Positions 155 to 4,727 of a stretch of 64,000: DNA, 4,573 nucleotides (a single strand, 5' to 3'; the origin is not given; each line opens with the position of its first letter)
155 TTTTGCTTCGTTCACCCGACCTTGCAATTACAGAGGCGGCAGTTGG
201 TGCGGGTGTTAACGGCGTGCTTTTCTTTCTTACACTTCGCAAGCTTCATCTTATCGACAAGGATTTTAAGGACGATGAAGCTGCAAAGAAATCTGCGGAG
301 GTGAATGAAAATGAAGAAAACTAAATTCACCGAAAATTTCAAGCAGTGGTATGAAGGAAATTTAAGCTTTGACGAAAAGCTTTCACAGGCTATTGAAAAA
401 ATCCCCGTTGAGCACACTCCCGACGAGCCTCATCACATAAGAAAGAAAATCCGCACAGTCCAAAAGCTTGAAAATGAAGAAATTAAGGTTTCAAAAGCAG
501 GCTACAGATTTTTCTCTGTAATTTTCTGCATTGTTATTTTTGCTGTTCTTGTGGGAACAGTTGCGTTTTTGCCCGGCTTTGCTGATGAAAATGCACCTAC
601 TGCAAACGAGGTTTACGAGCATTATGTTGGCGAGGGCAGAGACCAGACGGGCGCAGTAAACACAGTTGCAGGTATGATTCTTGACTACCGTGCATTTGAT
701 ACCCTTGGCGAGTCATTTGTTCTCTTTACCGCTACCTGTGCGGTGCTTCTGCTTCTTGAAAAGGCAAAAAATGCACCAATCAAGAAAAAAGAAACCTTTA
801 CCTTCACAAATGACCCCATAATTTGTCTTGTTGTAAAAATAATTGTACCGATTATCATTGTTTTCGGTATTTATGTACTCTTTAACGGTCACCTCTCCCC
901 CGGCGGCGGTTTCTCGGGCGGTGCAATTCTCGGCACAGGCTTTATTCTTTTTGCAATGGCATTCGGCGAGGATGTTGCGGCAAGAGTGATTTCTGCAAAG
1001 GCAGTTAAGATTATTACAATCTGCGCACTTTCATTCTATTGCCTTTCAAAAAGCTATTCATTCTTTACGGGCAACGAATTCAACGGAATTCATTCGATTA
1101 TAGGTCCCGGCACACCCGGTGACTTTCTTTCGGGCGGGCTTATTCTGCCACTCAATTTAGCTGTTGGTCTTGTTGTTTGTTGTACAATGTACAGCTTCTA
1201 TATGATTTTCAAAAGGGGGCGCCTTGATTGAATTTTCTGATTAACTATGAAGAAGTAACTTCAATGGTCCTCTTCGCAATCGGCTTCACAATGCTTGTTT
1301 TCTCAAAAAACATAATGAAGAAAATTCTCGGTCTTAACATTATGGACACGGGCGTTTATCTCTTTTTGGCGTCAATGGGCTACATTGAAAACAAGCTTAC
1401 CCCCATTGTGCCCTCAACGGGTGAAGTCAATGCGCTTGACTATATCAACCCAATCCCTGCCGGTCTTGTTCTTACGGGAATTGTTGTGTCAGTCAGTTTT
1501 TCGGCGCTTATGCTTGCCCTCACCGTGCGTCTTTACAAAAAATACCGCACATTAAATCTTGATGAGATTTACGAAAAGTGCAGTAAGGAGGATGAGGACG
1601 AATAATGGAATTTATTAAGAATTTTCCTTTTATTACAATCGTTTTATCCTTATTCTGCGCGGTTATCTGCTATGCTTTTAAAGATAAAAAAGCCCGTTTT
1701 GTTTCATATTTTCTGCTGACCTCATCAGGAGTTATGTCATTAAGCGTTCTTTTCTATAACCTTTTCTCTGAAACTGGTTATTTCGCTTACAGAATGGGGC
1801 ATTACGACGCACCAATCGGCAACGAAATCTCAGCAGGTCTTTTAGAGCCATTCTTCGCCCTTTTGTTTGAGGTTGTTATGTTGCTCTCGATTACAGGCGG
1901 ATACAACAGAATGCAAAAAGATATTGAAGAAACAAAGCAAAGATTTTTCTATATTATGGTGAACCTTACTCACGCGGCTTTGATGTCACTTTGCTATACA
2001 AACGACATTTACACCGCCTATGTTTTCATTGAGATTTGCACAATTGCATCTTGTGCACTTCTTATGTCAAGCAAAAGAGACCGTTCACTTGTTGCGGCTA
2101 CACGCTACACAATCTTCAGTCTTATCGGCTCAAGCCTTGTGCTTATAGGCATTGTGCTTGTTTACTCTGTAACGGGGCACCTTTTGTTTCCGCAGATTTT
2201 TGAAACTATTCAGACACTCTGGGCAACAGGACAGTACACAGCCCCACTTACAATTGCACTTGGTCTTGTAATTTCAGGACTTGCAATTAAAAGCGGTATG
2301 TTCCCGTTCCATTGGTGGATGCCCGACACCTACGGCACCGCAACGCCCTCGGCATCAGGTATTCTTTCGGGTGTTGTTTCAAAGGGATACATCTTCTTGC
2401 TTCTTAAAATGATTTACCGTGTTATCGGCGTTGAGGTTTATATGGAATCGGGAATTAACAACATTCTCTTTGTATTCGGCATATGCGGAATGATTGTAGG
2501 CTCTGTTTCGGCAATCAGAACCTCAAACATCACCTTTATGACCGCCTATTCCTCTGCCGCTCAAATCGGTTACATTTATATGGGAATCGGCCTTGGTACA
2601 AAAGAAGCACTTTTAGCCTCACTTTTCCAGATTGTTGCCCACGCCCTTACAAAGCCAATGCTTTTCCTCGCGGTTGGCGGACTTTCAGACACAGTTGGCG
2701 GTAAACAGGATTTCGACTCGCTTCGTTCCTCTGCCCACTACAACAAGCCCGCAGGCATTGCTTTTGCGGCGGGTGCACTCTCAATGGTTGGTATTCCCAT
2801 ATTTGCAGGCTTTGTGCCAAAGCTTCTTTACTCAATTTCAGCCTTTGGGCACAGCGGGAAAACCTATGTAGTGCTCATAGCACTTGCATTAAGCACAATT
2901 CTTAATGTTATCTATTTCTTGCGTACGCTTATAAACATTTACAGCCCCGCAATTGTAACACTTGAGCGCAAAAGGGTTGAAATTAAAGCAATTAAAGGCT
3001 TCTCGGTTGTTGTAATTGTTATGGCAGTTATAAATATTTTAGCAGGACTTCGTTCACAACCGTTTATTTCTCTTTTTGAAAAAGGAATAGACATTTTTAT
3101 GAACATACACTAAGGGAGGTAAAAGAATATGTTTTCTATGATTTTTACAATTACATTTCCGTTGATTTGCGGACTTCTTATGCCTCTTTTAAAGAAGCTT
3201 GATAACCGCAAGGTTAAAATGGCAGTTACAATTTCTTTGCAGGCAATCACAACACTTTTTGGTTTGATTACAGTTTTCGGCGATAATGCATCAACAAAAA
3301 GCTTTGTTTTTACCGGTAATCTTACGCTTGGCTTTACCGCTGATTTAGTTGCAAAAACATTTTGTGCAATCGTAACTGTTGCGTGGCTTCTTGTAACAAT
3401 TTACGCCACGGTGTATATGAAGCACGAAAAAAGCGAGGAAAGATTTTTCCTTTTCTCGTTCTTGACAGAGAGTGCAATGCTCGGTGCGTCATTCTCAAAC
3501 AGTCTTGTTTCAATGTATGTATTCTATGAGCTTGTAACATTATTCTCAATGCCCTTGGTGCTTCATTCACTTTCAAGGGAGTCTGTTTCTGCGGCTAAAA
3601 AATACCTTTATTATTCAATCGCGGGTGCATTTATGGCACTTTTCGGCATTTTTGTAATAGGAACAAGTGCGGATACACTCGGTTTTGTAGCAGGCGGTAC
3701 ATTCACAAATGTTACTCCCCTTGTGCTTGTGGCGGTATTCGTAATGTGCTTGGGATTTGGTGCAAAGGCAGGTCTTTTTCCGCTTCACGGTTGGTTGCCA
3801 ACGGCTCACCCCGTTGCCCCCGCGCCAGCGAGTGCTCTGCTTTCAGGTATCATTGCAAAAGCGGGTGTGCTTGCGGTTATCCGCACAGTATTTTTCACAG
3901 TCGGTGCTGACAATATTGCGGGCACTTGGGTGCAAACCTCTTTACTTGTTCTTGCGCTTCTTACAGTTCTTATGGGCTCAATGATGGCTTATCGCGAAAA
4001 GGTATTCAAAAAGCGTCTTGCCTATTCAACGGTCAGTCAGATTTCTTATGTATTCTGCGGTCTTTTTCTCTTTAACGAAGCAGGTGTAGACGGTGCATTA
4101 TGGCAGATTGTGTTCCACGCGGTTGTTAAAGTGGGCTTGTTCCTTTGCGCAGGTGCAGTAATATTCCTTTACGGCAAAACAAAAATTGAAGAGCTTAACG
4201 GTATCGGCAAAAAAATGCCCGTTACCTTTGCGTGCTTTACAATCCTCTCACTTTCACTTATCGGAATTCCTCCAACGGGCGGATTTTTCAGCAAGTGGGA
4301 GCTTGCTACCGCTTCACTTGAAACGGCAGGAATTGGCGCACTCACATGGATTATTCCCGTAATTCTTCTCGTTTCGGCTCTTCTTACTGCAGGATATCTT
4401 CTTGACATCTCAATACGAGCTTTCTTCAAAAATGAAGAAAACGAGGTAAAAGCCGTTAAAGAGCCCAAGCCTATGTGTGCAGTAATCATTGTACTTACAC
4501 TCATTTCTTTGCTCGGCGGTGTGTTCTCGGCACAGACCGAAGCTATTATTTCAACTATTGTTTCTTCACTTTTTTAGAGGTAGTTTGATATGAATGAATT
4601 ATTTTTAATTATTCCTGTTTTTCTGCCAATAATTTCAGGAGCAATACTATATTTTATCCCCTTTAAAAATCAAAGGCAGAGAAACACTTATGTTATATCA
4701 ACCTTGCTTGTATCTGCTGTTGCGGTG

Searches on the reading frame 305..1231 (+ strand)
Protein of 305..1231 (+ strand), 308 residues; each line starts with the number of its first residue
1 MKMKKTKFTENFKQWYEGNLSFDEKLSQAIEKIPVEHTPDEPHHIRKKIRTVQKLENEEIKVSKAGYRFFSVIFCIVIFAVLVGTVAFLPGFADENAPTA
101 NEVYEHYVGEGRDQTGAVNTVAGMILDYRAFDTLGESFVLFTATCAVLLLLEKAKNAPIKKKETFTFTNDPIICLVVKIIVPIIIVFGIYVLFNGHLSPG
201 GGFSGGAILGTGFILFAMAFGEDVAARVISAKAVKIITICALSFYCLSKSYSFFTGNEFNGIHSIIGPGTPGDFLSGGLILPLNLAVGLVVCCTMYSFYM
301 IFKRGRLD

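Call 32: search_protein_families(library=pfam, proteins=[window:305-1231:+], max_evalue=0.00001)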
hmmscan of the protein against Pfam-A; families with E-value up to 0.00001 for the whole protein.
window:305-1231:+ (308 aa): 2 families
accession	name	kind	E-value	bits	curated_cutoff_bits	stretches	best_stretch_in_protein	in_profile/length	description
PF04039.18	MnhB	-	1.3e-24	87.2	22.5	1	174-296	3-126/127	Domain related to MnhB subunit of Na+/H+ antiporter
PF20501.3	MbhE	-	6.2e-08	33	27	1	78-156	8-86/98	MBH, subunit E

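Call 53: find_encoding_contigs(protein=window:305-1231:+, flank=10000, max_places=2)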
Protein window:305-1231:+ (308 aa): no gene with exactly this product is on record in the collection.
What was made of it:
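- Tried and rejected: The protein near the left end of the window is not on record (call 53).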

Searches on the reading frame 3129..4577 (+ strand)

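Call 32: search_protein_families(library=pfam, proteins=[window:3129-4577:+], max_evalue=0.00001)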
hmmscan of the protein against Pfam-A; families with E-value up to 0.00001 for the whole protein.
window:3129-4577:+ (482 aa): 2 families
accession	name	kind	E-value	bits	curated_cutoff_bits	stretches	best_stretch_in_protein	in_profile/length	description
PF00361.26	Proton_antipo_M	-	1.3e-57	195.7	21.5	1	123-401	1-280/294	NADH:quinone oxidoreductase/Mrp antiporter, TM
PF00662.26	Proton_antipo_N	-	2.4e-07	31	24.5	1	64-107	8-51/51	NADH-Ubiquinone oxidoreductase (complex I), chain 5 N-terminus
